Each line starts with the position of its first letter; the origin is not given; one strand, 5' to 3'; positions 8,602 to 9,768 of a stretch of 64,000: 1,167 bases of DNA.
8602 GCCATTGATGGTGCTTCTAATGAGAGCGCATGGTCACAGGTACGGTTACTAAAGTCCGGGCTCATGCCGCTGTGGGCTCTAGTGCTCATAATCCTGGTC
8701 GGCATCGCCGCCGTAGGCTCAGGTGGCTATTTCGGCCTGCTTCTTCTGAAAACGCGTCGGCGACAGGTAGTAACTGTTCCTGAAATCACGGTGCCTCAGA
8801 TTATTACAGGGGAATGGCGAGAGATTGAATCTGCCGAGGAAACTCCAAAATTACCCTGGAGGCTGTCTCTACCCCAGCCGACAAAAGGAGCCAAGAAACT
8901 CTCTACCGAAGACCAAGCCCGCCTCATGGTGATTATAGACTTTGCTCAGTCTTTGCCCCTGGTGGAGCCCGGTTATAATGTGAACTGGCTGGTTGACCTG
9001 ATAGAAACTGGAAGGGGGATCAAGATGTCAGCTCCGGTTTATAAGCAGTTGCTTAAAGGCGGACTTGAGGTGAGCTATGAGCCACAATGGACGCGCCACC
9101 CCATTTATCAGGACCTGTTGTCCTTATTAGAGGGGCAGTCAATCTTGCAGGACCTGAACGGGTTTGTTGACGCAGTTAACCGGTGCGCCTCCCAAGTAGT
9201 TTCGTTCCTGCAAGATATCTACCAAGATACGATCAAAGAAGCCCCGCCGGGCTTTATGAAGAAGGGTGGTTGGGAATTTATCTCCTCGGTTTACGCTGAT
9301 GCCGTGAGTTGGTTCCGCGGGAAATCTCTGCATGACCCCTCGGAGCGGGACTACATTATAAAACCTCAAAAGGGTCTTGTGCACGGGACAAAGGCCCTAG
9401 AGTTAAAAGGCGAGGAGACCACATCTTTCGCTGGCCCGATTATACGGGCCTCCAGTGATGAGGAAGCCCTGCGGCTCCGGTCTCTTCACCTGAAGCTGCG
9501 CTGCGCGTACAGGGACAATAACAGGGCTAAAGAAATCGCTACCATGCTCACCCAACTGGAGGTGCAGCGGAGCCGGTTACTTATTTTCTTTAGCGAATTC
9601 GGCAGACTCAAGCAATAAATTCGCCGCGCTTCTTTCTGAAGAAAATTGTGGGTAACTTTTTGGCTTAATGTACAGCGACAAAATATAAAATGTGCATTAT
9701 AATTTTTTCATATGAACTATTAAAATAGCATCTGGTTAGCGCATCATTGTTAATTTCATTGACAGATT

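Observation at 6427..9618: Giant surface protein with near-identical 261-bp IPT/TIG-like repeats, a single TM helix and an uncharacterised cytoplasmic domain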

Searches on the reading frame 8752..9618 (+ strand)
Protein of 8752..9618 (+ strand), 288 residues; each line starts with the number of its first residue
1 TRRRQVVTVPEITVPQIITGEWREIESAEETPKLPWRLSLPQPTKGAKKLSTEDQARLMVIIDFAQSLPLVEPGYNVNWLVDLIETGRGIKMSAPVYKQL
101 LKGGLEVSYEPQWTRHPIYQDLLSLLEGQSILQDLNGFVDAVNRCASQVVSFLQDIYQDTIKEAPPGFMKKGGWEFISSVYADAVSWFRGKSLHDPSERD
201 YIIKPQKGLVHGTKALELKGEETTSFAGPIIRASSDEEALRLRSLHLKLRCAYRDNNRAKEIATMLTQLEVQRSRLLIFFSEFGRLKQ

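Call 9: search_protein_families(library=ncbifam, proteins=[window:8752-9618:+], max_evalue=0.1)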
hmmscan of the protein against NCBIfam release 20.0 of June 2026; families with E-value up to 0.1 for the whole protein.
window:8752-9618:+ (288 aa): 0 families

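Call 10: find_homologous_proteins(query=window:8761-9615:+, max_evalue=0.001)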
Query window:8761-9615:+ (285 aa): 35 proteins with E <= 0.001 among 831 candidates.
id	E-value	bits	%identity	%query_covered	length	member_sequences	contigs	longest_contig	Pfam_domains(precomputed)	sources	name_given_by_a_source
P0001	4.5e-147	507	80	100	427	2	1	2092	PF25788.3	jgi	jgi:hypothetical protein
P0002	6.7e-137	473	75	100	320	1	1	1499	-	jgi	jgi:hypothetical protein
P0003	5.3e-107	375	63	100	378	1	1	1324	-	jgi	jgi:hypothetical protein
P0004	2.6e-97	343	51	99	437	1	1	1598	-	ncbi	-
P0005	3.1e-94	333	61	88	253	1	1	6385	-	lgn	-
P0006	2.3e-93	330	53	100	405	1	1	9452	-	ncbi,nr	ncbi:MAG: hypothetical protein HY665_08080, partial [Chloroflexi bacterium]|nr:hypothetical protein 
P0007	8.9e-90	319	53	99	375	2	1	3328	-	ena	-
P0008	9.6e-90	319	60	84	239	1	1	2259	-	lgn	-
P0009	3.8e-89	317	53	99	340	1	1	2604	-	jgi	jgi:hypothetical protein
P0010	4.1e-88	313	52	99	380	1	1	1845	-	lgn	-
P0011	6.2e-87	309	52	99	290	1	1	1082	-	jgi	jgi:hypothetical protein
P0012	1.2e-85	305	51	99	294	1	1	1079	-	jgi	-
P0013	1.7e-85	305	70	70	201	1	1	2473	-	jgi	jgi:hypothetical protein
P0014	2.6e-84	301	53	98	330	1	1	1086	-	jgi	jgi:hypothetical protein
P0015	4.7e-84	300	52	98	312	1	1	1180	-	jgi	jgi:hypothetical protein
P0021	9.6e-81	289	55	87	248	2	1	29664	-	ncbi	ncbi:MAG: hypothetical protein V1932_01490, partial [Chloroflexota bacterium]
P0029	2.3e-66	242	53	77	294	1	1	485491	-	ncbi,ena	-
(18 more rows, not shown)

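Call 15: find_encoding_contigs(protein=P0029, flank=10000, max_places=3)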
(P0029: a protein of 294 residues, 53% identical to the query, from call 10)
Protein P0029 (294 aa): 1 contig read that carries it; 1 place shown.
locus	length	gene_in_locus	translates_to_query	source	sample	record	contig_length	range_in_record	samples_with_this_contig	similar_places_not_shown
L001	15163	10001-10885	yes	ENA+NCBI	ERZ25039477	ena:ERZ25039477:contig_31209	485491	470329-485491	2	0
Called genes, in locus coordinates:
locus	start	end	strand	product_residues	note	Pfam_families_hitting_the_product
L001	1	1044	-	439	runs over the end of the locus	PF07690:MFS_1, PF13347:MFS_2, PF00083:Sugar_tr (weak), PF07690:MFS_1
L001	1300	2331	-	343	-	PF03706:LPG_synthase_TM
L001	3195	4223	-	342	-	-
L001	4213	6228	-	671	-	-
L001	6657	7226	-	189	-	PF02786:CPSase_L_D2, PF02785:Biotin_carb_C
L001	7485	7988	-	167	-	PF00289:Biotin_carb_N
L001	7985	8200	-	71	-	PF00364:Biotin_lipoyl, PF25917:BSH_RND (weak), PF25973:BSH_CzcB (faint), PF25984:BSH_YknX (faint)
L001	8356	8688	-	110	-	PF02436:PYC_OADA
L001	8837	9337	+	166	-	-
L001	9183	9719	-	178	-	-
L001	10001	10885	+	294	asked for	-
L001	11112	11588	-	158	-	PF12698:ABC2_membrane_3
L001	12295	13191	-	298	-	PF00005:ABC_tran, PF13304:AAA_21 (weak), PF13732:DrrA1-3_C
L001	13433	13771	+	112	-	PF00579:tRNA-synt_1b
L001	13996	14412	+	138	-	PF00579:tRNA-synt_1b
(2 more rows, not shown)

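Call 16: find_encoding_contigs(protein=P0021, flank=10000, max_places=3)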
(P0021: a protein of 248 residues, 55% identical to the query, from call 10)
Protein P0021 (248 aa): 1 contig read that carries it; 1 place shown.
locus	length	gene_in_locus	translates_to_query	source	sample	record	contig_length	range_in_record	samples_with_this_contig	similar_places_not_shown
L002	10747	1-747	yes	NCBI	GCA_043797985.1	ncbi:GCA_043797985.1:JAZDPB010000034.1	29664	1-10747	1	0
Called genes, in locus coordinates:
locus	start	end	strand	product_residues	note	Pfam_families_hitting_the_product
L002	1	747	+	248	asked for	?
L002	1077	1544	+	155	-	PF13473:Cupredoxin_1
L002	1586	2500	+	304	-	PF00890:FAD_binding_2 (faint), PF03486:HI0933_like (faint), PF07992:Pyr_redox_2, PF13738:Pyr_redox_3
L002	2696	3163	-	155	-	PF00210:Ferritin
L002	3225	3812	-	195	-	PF16177:ACAS_N, PF00501:AMP-binding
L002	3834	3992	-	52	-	-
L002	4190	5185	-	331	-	PF14399:BtrH_N, PF13529:Peptidase_C39_2 (weak), PF16169:DUF4872 (weak)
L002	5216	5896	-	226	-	PF08713:DNA_alkylation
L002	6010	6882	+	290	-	PF00892:EamA, PF03151:TPT (weak), PF00892:EamA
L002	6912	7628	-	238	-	PF00753:Lactamase_B (faint), PF13483:Lactamase_B_3, PF12706:Lactamase_B_2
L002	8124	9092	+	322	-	PF02423:OCD_Mu_crystall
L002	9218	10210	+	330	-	PF13379:NMT1_2, PF09084:NMT1, PF12974:Phosphonate-bd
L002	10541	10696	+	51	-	-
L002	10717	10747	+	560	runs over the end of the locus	PF00672:HAMP, PF00989:PAS (weak), PF13188:PAS_8, PF13426:PAS_9 (weak), PF00512:HisKA, PF02518:HATPase_c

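Call 24: predict_structure(alignment_id=A1)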
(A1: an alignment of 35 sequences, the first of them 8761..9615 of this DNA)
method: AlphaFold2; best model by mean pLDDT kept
length: 285 residues; sequences in the alignment: 35
mean_pLDDT: 84.5   pTM: 0.77
mean pLDDT of the five models: 84.5, 84.2, 84.1, 84.0, 82.9
residues with pLDDT >= 90: 207; 70-90: 27; 50-70: 9; < 50: 42
segments of 3 or more residues with pLDDT < 50: 1-42
pLDDT, mean of each block of 10 residues (from residue 1): 36 38 36 40 68 92 93 94 92 96 93 93 91 96 98 97 94 98 92 96 69 92 96 96 98 96 97 93 80
secondary structure, 60 per line:
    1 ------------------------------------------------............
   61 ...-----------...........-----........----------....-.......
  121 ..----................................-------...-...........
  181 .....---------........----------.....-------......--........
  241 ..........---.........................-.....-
elements in order: H49-63 H75-85 H91-98 H109-112 H114-122 H127-158 H170-185 E198-202 E213-217 E225-230 H233-250 H254-278 H280-284

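Call 26: search_protein_representatives(alignment_id=A1)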
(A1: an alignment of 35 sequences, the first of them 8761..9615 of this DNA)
Query: 35 sequences, 369 profile positions. Proteins with E-value up to 0.001 (for the whole library): 2873; up to 1e-10: 726; up to 1e-30: 117. The best 150 are listed.
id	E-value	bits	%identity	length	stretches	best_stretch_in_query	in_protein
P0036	1.8e-167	573.4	-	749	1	1-365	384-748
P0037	6.0e-163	558.5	-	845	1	1-365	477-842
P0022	4.8e-162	555.5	-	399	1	1-368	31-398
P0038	2.5e-160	549.9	-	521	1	1-367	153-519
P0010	4.7e-158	542.4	-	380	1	1-367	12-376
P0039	1.9e-155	533.8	-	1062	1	1-368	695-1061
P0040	2.3e-155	533.5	-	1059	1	1-368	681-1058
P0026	3.7e-154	529.5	-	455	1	1-367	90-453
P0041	1.1e-149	514.8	-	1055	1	4-368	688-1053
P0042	9.3e-148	508.5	-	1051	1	2-367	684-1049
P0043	2.9e-146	503.6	-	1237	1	1-366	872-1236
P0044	1.8e-143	494.4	-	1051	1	1-368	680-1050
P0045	1.2e-141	488.4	-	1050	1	1-367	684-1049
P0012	1.3e-134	465.3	-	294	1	85-368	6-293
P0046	1.5e-132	458.5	-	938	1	1-368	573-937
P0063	2.0e-83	296.8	-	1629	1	1-365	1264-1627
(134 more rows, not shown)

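Call 38: fold_search(model_id=the predicted structure, library=pdb)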
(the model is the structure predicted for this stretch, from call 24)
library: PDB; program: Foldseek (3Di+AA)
matches with E <= 10: 125; with E <= 0.001: 0
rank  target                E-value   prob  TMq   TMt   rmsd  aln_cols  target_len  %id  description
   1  1u2l_A                6.8e-01  0.10  0.20  0.19  15.8       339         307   12  Crystal structure of the C-terminal domain from the catalase-peroxidase KatG of Escherichia coli (P1) (released 2004-10-05)
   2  7zjr                  1.2e+00  0.04  0.14  0.15  22.4       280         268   14  X-ray structure of the periplasmic region of PilJ from P. aeruginosa (released 2022-04-27)
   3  3j9t_M                1.7e+00  0.08  0.18  0.24  23.4       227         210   10  Yeast V-ATPase state 1 (released 2015-05-13)
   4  2azl                  1.8e+00  0.03  0.14  0.14  17.8       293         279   12  Crystal structure for the mutant F117E of Thermotoga maritima octaprenyl pyrophosphate synthase (released 2006-03-14)
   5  2kvt_MODEL_1_A        2.0e+00  0.25  0.14  0.42   5.6        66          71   14  solution NMR structure of yaiA from Escherichia Eoli. Northeast Structural Genomics Target ER244 (released 2010-05-19)
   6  3vlh_A                2.0e+00  0.04  0.16  0.09  19.3       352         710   12  Crystal Structure Analysis of the Arg409Leu Variants of KatG from HALOARCULA MARISMORTUI (released 2012-12-05)
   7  5l02_A                2.2e+00  0.06  0.19  0.10  18.5       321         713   10  S324T variant of B. pseudomallei KatG (released 2016-08-10)
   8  7jpv_A                2.2e+00  0.01  0.08  0.03  23.4       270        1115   13  Rabbit Cav1.1 in the presence of 1 micromolar (S)-(-)-Bay K8644 in nanodiscs at 3.4 Angstrom resolution (released 2020-11-18)
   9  9kce_B                2.6e+00  0.05  0.19  0.13  18.4       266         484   14  Crystal Structure of the ATP analog-bound closed state of Thermotoga maritima MutS2 (released 2025-09-10)
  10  5ona_D                2.6e+00  0.03  0.13  0.15  23.5       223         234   10  Drosophila Bag-of-marbles CBM peptide bound to human CAF40-CNOT1 (released 2017-12-27)
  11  5syy_A                2.8e+00  0.05  0.20  0.10  18.5       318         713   10  Crystal structure of the S324G variant of catalase-peroxidase from B. pseudomallei (released 2016-09-14)
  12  1u2k                  3.0e+00  0.02  0.14  0.14  18.5       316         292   11  Crystal structure of the C-terminal domain from the catalase-peroxidase KatG of Escherichia coli (I41) (released 2004-10-05)
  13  7qh7_c                3.1e+00  0.04  0.15  0.15  15.4       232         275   12  Cryo-EM structure of the human mtLSU assembly intermediate upon MRM2 depletion - class 4 (released 2022-05-18)
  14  6xbw_H                3.1e+00  0.03  0.14  0.19  24.3       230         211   14  Cryo-EM structure of V-ATPase from bovine brain, state 1 (released 2020-08-19)
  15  7tmm_M                3.1e+00  0.03  0.12  0.15  23.4       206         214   12  Complete V1 Complex from Saccharomyces cerevisiae (released 2022-04-06)
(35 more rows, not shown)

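Call 59: fold_search(model_id=the predicted structure, library=viral)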
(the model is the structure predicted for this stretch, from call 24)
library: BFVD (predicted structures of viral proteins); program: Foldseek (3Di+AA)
matches with E <= 10: 196; with E <= 0.001: 0
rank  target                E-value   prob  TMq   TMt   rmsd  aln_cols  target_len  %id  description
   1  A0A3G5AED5            4.0e-01  0.11  0.20  0.16  25.1       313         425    9  Uncharacterized protein [Hyperionvirus sp.]
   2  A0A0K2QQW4            6.0e-01  0.05  0.14  0.10  29.9       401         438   10  Uncharacterized protein [Ralstonia phage RSF1]
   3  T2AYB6                7.4e-01  0.21  0.17  0.33  11.8       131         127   11  (no name in the UniProt tables at hand)
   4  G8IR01                8.1e-01  0.06  0.17  0.07  29.7       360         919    9  MuF-like minor capsid protein [Mycobacterium phage Fionnbharth]
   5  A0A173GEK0            8.1e-01  0.04  0.13  0.10  30.5       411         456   11  Uncharacterized protein [Erwinia phage vB_EamM_RAY]
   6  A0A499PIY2            9.0e-01  0.08  0.18  0.19  21.7       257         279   11  Cation efflux protein transmembrane domain-containing protein [Pistachio ampelovirus A]
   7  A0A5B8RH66            1.1e+00  0.05  0.14  0.15  34.3       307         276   11  Uncharacterized protein [Iridovirus Liz-CrIV]
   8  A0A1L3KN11            1.1e+00  0.03  0.13  0.10  34.6       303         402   10  Putative X protein [Hubei diptera virus 10]
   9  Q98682                1.1e+00  0.02  0.10  0.06  38.0       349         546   11  MIE1 [Simian cytomegalovirus]
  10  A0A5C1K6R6            1.4e+00  0.03  0.13  0.06  32.0       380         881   10  Uncharacterized protein [Pseudomonas phage vB_PaeM_PS119XW]
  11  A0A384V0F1            1.6e+00  0.18  0.15  0.16  11.7        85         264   19  (no name in the UniProt tables at hand)
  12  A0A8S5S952            1.7e+00  0.69  0.14  0.42   2.9        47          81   19  Uncharacterized protein [Siphoviridae sp. ctylc9]
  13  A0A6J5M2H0            1.7e+00  0.09  0.19  0.10  16.6       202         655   10  Uncharacterized protein [uncultured Caudovirales phage]
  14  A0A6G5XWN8            1.7e+00  0.03  0.12  0.12  21.1       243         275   15  (no name in the UniProt tables at hand)
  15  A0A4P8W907            1.8e+00  0.15  0.15  0.30   9.1        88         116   12  (no name in the UniProt tables at hand)
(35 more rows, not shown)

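Call 62: search_protein_families(library=phrogs, proteins=[window:8761-9618:+], max_evalue=0.01)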
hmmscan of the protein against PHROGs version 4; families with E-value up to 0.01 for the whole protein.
window:8761-9618:+ (285 aa): 0 families

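Call 81: find_homologous_proteins(query=A5, max_evalue=0.01)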
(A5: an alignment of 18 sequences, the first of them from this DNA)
Query A5 (18 sequences) (239 aa, profile of the alignment): 52 proteins with E <= 0.01 among 6112 candidates.
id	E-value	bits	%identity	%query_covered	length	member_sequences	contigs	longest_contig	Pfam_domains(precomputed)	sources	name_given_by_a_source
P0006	6.3e-113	394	56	100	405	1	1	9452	-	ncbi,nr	ncbi:MAG: hypothetical protein HY665_08080, partial [Chloroflexi bacterium]|nr:hypothetical protein 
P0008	1.3e-112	393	60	100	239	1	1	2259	-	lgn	-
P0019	1.6e-111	389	55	100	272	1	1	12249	-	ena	-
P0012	3.0e-111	389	55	100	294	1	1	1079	-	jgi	-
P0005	4.5e-111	388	60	100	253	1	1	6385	-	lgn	-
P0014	2.0e-110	386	54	99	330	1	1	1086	-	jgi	jgi:hypothetical protein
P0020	8.2e-110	384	58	97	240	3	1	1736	-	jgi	jgi:hypothetical protein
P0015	7.9e-109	381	53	100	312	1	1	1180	-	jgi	jgi:hypothetical protein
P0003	9.9e-109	380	65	100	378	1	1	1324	-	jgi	jgi:hypothetical protein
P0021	1.5e-108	380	56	100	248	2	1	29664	-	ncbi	ncbi:MAG: hypothetical protein V1932_01490, partial [Chloroflexota bacterium]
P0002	2.2e-108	379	77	100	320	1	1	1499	-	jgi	jgi:hypothetical protein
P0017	1.3e-106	373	53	99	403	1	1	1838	-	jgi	jgi:hypothetical protein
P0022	1.4e-106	373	49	99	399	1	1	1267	-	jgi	jgi:hypothetical protein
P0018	8.5e-106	371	51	99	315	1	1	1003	-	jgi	jgi:hypothetical protein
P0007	1.5e-105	370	53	99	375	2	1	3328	-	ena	-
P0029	3.9e-73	264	55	75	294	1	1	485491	-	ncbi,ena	-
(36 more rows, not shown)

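Call 84: find_related_loci(query=window:8761-9615:+, collection=metagenome_contigs, flank=6000)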
Query window:8761-9615:+ (285 aa) in metagenome_contigs; peptide patterns used: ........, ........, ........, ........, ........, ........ (x = any residue, [..] = any of these).
158 stretches matched a pattern; 1 encode a relative of the query (tblastn E <= 1e-3); 1 distinct loci.
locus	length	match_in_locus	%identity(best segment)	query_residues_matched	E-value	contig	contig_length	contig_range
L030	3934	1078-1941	76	1-285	6e-156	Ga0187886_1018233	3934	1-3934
